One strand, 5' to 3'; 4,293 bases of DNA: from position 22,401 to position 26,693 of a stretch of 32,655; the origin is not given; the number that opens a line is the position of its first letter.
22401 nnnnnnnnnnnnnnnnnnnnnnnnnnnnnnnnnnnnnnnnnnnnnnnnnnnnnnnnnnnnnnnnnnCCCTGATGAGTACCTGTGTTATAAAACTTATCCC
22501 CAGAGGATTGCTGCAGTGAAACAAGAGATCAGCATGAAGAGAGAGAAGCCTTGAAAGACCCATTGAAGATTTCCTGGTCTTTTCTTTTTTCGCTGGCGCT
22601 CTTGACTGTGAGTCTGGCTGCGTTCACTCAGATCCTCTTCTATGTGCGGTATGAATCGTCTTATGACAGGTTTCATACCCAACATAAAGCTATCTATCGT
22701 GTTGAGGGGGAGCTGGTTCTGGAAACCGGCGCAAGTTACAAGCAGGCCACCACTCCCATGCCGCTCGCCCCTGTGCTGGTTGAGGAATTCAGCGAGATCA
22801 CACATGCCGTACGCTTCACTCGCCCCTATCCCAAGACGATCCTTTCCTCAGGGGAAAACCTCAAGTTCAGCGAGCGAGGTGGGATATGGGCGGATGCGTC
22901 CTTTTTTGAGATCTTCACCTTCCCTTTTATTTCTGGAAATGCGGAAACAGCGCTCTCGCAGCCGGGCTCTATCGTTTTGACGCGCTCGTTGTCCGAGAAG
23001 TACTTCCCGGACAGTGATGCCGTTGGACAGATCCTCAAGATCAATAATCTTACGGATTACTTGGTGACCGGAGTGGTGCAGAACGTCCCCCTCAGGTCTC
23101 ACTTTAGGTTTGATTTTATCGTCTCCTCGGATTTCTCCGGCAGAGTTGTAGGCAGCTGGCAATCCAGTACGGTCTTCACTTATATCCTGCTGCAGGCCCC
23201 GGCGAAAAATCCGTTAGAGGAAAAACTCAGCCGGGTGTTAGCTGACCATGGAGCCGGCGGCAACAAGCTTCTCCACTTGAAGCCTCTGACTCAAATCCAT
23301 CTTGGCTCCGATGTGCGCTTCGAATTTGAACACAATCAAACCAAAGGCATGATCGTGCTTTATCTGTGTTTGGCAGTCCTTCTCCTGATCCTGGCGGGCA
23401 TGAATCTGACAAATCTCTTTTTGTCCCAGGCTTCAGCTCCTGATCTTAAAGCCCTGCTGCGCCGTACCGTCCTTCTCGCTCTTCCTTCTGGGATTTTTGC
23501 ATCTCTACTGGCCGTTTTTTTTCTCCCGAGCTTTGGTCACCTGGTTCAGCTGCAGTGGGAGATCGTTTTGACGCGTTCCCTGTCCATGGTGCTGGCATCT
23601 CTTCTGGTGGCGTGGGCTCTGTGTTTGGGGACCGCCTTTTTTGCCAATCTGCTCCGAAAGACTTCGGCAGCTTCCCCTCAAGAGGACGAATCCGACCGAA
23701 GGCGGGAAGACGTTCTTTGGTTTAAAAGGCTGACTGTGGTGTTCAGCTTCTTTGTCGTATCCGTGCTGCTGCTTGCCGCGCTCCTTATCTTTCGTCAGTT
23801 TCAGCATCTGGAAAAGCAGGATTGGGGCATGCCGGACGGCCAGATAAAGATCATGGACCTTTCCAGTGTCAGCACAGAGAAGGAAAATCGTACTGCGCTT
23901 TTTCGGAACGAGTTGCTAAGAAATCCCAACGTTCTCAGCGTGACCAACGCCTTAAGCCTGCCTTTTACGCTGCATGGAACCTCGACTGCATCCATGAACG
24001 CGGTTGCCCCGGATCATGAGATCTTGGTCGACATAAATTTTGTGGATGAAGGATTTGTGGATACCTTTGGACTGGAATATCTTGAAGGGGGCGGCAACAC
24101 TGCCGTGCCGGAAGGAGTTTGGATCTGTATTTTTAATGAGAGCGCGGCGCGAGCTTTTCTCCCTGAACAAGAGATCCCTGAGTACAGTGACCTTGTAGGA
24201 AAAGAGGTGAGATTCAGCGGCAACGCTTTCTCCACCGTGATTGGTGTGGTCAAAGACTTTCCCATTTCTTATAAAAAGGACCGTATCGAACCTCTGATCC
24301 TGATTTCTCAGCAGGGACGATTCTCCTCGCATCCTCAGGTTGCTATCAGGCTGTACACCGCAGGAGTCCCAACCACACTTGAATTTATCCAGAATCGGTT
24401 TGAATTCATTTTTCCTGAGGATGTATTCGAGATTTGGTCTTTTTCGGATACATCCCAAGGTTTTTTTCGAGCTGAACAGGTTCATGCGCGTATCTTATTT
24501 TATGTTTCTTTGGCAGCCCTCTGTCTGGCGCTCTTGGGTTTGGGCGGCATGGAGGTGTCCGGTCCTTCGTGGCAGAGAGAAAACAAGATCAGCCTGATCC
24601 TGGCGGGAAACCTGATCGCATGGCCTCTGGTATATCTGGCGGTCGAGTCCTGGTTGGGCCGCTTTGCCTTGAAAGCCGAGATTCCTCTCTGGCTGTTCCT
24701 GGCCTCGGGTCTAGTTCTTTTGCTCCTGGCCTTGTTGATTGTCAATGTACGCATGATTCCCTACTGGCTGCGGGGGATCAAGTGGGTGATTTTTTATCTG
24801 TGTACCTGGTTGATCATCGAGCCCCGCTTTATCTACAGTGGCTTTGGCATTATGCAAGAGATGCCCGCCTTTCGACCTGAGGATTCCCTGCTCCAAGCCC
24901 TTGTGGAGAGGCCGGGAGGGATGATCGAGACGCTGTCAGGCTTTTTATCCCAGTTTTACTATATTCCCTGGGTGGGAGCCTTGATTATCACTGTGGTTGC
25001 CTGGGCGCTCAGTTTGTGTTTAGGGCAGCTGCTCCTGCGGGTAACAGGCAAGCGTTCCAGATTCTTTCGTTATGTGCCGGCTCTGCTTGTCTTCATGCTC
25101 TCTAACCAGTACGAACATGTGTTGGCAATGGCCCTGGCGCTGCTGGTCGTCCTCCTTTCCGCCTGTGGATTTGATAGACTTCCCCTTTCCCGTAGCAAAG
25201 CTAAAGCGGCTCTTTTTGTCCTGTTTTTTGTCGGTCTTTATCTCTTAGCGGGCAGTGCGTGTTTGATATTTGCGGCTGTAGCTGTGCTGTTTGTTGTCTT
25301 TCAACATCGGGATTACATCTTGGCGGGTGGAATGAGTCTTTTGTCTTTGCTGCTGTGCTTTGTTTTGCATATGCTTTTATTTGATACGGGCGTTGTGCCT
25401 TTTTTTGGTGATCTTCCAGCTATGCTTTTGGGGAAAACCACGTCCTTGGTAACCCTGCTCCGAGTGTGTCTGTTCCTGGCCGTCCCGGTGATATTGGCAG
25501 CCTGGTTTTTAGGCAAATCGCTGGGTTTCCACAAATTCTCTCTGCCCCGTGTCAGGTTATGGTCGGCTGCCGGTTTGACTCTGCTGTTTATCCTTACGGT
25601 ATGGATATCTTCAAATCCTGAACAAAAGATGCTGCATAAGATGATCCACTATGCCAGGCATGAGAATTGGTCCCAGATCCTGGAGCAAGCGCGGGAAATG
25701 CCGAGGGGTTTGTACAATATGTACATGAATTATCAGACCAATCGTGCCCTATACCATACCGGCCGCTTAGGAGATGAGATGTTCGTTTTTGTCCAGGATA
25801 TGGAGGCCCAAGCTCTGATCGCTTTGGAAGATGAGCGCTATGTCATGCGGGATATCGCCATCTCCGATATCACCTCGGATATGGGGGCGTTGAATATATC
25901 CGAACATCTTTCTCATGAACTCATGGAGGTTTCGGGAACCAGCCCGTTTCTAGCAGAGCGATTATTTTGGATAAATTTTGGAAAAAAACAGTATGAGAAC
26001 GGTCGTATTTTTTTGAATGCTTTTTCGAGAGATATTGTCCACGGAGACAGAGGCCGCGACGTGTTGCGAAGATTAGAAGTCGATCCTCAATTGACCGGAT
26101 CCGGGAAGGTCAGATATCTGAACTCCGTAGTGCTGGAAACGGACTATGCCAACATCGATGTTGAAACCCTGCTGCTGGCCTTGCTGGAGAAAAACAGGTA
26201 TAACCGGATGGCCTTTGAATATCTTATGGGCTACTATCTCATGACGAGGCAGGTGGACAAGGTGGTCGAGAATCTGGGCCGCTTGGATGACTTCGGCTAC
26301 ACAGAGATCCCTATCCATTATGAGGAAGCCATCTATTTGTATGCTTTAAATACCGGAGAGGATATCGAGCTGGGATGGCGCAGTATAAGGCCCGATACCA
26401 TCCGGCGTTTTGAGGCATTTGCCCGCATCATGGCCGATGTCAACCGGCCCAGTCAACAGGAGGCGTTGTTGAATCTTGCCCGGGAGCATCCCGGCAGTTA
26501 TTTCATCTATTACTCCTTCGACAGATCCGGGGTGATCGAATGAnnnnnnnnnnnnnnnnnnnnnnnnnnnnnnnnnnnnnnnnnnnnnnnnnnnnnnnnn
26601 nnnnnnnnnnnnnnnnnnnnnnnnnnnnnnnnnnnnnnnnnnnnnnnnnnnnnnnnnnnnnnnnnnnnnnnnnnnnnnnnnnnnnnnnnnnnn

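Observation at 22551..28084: Coupled pair: a 1330-aa FtsX-like fusion lacking both ATPase-coupling motifs, plus an exported CXXCH beta-propeller protein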

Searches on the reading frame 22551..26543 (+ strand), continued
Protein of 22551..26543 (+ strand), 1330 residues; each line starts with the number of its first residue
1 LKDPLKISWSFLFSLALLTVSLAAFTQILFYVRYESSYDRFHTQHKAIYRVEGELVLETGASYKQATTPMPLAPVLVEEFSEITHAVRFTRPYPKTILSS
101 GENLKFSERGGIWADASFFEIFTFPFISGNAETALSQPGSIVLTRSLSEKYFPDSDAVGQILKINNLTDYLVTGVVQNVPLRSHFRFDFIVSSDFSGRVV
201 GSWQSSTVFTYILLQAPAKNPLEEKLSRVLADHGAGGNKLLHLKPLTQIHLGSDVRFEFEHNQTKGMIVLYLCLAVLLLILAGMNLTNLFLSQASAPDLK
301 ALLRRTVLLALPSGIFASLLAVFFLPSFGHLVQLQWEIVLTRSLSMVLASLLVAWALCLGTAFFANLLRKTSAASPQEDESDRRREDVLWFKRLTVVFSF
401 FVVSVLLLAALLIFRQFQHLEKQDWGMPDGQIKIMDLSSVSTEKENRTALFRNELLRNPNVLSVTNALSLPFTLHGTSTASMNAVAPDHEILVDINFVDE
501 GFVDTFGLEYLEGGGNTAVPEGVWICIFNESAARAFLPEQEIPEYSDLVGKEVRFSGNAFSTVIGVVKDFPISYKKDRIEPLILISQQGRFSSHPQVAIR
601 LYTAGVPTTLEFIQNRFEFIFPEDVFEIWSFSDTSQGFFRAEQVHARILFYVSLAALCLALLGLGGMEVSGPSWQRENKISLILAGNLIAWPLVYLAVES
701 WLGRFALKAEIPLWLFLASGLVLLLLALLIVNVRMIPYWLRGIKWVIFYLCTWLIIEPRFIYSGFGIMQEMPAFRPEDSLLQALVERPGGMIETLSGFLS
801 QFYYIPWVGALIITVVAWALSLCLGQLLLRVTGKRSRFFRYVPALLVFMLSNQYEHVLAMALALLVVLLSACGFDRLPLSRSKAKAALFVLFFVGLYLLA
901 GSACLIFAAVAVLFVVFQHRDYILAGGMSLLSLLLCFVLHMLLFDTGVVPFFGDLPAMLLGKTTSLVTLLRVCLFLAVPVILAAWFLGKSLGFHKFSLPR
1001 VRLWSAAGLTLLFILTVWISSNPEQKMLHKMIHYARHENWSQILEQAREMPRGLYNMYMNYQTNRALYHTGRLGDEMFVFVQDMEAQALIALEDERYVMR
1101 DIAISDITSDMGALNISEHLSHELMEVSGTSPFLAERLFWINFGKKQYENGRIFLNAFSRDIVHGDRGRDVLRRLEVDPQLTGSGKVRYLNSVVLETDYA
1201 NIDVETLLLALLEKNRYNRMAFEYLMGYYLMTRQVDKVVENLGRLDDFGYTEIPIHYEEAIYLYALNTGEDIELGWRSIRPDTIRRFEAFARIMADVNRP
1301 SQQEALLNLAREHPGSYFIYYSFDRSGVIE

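Call 10: find_encoding_contigs(protein=P0005, flank=8000, max_places=2)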
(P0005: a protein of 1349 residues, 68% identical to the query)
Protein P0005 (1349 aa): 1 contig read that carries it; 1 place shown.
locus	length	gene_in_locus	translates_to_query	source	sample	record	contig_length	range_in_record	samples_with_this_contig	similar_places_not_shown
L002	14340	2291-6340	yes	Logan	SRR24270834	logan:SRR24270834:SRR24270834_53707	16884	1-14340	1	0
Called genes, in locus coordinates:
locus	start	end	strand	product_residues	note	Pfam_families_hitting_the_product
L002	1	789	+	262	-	?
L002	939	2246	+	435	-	PF00324:AA_permease, PF13520:AA_permease_2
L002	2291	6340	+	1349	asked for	PF12704:MacB_PCD, PF19529:DUF6057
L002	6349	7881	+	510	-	PF07676:PD40 (faint)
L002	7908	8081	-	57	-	-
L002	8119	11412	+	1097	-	PF14870:PSII_BNR (faint), PF25852:DUF6242_C (faint), PF02012:BNR (faint), PF13088:BNR_2 (faint), PF15899:BNR_6 (faint), PF15902:Sortilin-Vps10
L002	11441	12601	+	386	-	PF09594:GT87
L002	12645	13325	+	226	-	PF00657:Lipase_GDSL, PF13472:Lipase_GDSL_2, PF17182:OSK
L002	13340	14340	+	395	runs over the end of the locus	PF18958:DUF5700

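Call 22: find_encoding_contigs(protein=P0002, flank=10000, max_places=2)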
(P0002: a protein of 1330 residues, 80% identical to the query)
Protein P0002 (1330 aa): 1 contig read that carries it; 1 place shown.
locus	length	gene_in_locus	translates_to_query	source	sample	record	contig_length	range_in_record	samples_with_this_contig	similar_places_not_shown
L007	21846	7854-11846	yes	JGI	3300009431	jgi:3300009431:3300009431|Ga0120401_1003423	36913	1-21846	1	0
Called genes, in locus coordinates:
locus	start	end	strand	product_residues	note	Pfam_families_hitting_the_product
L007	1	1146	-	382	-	?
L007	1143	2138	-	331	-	PF01264:Chorismate_synt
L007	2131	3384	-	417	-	PF00275:EPSP_synthase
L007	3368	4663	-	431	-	PF08501:Shikimate_dh_N, PF01488:Shikimate_DH, PF13238:AAA_18 (faint), PF01202:SKI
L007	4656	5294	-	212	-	PF01487:DHquinase_I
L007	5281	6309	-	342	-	PF01761:DHQ_synthase, PF24621:DHQS_C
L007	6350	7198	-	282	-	PF00793:DAHP_synth_1, PF03102:NeuB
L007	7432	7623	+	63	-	-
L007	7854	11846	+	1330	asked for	PF12704:MacB_PCD, PF19529:DUF6057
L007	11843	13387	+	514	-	PF07676:PD40 (faint)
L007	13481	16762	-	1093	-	PF00133:tRNA-synt_1, PF01406:tRNA-synt_1e (faint), PF09334:tRNA-synt_1g (weak), PF13603:tRNA-synt_1_2 (weak), PF09334:tRNA-synt_1g (weak), PF08264:Anticodon_1, PF10458:Val_tRNA-synt_C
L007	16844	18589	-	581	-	-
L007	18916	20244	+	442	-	PF05195:AMP_N, PF00557:Peptidase_M24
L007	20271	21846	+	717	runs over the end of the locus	PF17900:Peptidase_M1_N, PF01433:Peptidase_M1, PF13646:HEAT_2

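Call 58: search_protein_families(library=ncbifam, proteins=[L001:15380-16546:-], max_evalue=0.01)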
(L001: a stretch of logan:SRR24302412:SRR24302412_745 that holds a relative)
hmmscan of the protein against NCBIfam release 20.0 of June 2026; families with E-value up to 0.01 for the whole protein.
L001:15380-16546:- (388 aa): 4 families
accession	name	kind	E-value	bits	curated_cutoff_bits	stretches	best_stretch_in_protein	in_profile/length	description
TIGR04444.1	chori_FkbO_Hyg5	subfamily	3.1e-41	141.7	325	1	135-379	79-309/311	FkbO/Hyg5 family chorismatase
TIGR00004.1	TIGR00004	subfamily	1.3e-07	31.8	106.25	0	276-357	22-97/125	Rid family detoxifying hydrolase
TIGR03610.1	RutC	equivalog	2.4e-05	24.4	169.1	1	269-382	17-125/127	pyrimidine utilization protein C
NF008490.0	PRK11401.1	equivalog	0.00023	21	222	0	278-365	25-104/129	enamine/imine deaminase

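Call 73: search_protein_representatives(protein=window:22941-26540:+)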
Query: 1200 residues. Proteins with E-value up to 0.001 (for the whole library): 18186; up to 1e-10: 11686; up to 1e-30: 2012. The best 150 are listed.
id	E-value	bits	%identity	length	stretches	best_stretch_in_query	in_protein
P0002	0.0e+00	2151.2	79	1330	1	1-1200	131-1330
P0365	5.5e-233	792.8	40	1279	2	612-1198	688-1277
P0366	1.2e-222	758.6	38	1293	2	611-1199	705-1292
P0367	6.5e-174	597.2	36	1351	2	615-1198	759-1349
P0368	3.3e-151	522.0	34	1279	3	873-1198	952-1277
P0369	3.7e-111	389.4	40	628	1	612-1198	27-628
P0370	3.5e-99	349.7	37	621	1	615-1198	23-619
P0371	4.4e-97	342.8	38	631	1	612-1193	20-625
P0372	1.4e-96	341.0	40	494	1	722-1198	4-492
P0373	5.1e-93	329.3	40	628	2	878-1198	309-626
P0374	2.2e-87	310.6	35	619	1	612-1195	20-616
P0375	9.7e-87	308.5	34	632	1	613-1198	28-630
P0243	1.6e-86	307.8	34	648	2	877-1199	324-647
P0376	1.1e-85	305.0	34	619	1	608-1193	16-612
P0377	2.1e-85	304.1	36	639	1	611-1193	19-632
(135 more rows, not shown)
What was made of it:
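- Five fusion clusters at 50% identity were found among 1.84 billion representatives, down to 34% identity (call 73).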

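Call 75: find_encoding_contigs(protein=P0367, flank=6000, max_places=1)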
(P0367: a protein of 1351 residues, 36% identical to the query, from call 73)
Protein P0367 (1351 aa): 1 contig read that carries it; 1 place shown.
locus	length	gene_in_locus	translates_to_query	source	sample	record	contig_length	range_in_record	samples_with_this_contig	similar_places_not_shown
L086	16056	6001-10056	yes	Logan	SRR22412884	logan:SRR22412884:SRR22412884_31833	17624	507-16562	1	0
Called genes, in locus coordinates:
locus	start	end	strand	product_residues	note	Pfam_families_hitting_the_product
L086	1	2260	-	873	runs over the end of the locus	PF12704:MacB_PCD, PF02687:FtsX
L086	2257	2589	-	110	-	PF03551:PadR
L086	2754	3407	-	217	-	PF00588:SpoU_methylase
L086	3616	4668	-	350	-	-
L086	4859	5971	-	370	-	-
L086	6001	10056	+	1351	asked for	PF12704:MacB_PCD, PF19529:DUF6057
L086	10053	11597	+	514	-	PF07676:PD40 (weak), PF26549:Tricorn_N (weak)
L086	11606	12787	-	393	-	PF21168:FkbO_Hyg5-like_N, PF01042:Ribonuc_L-PSP (weak)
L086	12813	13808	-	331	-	PF00682:HMGL-like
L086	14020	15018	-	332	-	PF01264:Chorismate_synt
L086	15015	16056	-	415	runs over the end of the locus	PF00275:EPSP_synthase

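Call 76: find_encoding_contigs(protein=P0365, flank=6000, max_places=1)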
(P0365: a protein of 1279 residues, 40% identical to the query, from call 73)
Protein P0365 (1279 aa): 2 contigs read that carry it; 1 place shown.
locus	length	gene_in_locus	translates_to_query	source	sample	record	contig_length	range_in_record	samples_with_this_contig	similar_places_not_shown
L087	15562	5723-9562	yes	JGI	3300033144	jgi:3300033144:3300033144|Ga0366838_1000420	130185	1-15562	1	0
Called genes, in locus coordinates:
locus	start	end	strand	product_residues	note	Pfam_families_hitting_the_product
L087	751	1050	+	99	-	PF00076:RRM_1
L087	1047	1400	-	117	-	-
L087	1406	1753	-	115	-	PF17170:DUF5128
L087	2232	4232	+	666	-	PF07944:Beta-AFase-like_GH127_cat, PF20736:Glyco_hydro127M, PF20737:Glyco_hydro127C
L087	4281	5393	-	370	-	-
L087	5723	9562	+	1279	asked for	PF12704:MacB_PCD, PF19529:DUF6057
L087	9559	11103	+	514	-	PF26550:Tricorn_2nd (faint), PF07676:PD40 (weak), PF26549:Tricorn_N (weak)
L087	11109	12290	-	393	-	PF01042:Ribonuc_L-PSP (faint), PF21168:FkbO_Hyg5-like_N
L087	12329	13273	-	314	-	PF00682:HMGL-like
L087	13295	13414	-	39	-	-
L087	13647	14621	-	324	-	PF01264:Chorismate_synt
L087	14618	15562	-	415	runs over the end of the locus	PF00275:EPSP_synthase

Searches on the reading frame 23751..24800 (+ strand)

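Call 5: search_protein_families(library=pfam, proteins=[window:23751-24800:+], max_evalue=10)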
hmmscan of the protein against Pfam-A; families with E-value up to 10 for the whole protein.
window:23751-24800:+ (350 aa): 2 families
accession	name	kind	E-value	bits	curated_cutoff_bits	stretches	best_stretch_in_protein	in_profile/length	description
PF12704.14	MacB_PCD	-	1.5e-05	25.8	27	1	57-186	65-172/207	MacB-like periplasmic core domain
PF05702.16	Herpes_UL49_5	-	0.0019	18.7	22.2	1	221-263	37-79/98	Herpesvirus UL49.5 envelope/tegument protein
